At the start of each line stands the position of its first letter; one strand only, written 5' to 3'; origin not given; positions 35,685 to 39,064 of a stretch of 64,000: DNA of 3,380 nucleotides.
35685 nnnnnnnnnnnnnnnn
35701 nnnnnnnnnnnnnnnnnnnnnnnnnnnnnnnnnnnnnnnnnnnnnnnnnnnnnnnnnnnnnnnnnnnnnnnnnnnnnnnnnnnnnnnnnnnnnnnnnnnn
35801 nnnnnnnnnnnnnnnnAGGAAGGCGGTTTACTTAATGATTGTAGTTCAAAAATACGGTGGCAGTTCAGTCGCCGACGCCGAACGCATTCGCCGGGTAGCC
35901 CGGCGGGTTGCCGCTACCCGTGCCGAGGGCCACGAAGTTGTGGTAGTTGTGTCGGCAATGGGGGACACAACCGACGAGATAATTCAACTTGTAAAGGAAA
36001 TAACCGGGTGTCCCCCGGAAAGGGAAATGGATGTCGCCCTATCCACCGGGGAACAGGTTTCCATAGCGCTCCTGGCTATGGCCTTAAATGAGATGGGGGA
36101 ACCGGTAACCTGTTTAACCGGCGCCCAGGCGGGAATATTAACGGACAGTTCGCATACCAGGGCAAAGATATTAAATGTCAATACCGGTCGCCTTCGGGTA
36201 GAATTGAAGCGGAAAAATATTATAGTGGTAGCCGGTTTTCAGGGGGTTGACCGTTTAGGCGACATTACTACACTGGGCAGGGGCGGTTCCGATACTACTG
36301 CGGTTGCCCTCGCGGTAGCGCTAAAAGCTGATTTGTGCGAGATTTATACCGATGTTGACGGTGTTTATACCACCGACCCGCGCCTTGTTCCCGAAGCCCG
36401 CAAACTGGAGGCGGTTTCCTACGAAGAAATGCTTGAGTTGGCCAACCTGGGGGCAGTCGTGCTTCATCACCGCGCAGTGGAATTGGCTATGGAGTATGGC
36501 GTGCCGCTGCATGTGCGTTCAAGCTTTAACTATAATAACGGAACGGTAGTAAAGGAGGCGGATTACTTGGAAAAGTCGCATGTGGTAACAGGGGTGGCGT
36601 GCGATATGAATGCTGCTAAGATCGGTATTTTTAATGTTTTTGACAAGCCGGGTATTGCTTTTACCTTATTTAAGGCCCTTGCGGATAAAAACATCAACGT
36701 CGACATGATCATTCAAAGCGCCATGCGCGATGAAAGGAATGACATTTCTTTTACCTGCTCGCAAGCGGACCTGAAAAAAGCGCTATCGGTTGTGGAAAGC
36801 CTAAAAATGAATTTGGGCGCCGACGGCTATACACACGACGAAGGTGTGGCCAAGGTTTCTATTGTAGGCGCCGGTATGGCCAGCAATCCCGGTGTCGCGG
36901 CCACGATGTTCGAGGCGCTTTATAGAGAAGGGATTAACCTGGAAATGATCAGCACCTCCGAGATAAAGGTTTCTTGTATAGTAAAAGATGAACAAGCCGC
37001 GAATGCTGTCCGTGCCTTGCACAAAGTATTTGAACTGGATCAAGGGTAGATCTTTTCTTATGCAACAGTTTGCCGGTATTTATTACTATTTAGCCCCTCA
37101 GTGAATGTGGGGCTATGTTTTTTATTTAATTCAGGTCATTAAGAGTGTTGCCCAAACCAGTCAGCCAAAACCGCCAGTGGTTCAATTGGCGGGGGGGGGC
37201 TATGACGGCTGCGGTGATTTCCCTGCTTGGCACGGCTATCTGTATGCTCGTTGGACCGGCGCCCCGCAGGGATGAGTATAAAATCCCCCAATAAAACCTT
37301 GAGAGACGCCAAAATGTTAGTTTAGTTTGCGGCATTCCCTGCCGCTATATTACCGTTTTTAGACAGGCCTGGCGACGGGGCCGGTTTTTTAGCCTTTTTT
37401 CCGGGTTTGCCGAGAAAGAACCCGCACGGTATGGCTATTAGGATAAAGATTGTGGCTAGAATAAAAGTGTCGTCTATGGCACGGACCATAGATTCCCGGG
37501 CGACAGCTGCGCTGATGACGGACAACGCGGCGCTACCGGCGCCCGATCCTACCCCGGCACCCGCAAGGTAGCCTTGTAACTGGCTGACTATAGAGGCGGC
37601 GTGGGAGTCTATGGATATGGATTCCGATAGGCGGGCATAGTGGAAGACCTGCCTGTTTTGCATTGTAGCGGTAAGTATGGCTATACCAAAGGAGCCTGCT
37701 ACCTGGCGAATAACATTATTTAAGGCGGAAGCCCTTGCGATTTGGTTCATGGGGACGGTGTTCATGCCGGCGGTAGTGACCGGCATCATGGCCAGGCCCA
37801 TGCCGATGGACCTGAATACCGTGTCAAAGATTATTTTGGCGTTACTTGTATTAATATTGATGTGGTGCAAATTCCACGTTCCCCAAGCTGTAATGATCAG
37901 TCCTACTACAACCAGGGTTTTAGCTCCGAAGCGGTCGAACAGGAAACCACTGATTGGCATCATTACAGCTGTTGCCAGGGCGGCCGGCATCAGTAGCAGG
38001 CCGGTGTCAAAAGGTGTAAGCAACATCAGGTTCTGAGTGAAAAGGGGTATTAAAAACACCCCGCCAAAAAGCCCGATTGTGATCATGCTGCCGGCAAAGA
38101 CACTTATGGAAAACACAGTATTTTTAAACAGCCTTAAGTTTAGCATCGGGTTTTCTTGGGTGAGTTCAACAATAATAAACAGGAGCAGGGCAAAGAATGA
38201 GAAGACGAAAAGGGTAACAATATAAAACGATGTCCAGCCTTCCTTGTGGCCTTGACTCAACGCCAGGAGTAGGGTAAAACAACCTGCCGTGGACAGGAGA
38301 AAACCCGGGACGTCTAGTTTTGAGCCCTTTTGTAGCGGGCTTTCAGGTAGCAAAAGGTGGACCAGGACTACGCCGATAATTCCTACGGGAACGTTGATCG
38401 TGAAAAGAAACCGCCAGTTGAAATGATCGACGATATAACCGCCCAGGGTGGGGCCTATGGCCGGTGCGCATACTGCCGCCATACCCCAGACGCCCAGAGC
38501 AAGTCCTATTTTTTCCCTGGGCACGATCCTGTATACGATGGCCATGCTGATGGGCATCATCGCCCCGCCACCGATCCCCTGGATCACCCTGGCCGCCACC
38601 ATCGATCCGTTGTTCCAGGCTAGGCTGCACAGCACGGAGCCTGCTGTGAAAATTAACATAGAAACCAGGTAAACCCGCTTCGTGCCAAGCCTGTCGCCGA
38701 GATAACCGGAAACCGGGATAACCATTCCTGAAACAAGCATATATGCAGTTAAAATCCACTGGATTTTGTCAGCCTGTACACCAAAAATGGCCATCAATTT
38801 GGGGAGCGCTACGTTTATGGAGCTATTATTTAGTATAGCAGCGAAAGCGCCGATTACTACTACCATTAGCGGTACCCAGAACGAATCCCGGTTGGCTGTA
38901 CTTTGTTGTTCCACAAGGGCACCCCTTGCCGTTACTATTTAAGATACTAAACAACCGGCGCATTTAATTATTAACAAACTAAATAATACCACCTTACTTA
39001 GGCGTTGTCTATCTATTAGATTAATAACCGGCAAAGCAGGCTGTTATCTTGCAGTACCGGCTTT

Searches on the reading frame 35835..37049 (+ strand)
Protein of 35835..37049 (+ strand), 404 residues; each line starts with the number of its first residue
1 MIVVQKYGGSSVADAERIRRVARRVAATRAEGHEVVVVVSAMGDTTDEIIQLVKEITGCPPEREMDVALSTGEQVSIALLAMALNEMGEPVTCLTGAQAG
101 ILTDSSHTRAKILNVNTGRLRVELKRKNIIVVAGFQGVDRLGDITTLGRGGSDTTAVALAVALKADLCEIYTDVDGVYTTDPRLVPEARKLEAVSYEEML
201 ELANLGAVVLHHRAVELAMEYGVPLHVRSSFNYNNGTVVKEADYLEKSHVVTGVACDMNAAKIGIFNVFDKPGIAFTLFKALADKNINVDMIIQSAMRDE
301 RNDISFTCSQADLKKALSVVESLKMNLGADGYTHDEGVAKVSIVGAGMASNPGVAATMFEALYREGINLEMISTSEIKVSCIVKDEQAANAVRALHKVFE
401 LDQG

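Call 93: search_protein_families(library=pfam, proteins=[window:35835-37049:+], max_evalue=0.00001)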
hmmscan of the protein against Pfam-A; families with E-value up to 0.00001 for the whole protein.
window:35835-37049:+ (404 aa): 4 families
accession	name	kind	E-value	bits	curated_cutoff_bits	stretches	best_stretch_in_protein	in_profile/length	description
PF00696.33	AA_kinase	-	9.5e-57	192.9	24.9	1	1-229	1-234/234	Amino acid kinase family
PF22468.2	ACT_9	-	1.9e-39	133.7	27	2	341-399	1-61/61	ACT domain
PF13840.12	ACT_7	-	5.4e-26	90.7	27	1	335-397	3-65/65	ACT domain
PF01842.31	ACT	-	3.8e-17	62.2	27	1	267-323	6-64/66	ACT domain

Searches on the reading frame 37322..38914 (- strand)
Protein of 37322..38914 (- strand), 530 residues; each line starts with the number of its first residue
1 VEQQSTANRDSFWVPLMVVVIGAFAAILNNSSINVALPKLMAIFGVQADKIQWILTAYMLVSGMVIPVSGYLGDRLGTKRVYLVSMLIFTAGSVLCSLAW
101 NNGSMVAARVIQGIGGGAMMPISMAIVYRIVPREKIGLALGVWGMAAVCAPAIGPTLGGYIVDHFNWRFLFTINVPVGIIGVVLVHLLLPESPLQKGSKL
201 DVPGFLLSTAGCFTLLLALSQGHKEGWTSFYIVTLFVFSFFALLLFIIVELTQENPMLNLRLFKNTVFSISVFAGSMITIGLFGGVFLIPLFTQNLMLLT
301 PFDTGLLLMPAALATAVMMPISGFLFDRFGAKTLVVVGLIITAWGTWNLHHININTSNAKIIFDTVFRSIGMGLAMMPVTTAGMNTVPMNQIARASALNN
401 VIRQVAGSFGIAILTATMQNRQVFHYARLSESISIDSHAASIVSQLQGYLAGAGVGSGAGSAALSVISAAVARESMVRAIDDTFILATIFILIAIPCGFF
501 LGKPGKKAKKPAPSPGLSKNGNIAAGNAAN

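Call 93: search_protein_families(library=pfam, proteins=[window:37322-38914:-], max_evalue=0.00001)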
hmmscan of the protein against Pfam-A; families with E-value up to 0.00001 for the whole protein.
window:37322-38914:- (530 aa): 2 families
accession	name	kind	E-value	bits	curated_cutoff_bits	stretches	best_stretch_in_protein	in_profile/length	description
PF07690.21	MFS_1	-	5.7e-61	206.8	33.4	1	20-410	2-346/347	Major Facilitator Superfamily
PF13347.12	MFS_2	-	1.5e-07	30.8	27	1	40-165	250-384/427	MFS/sugar transport protein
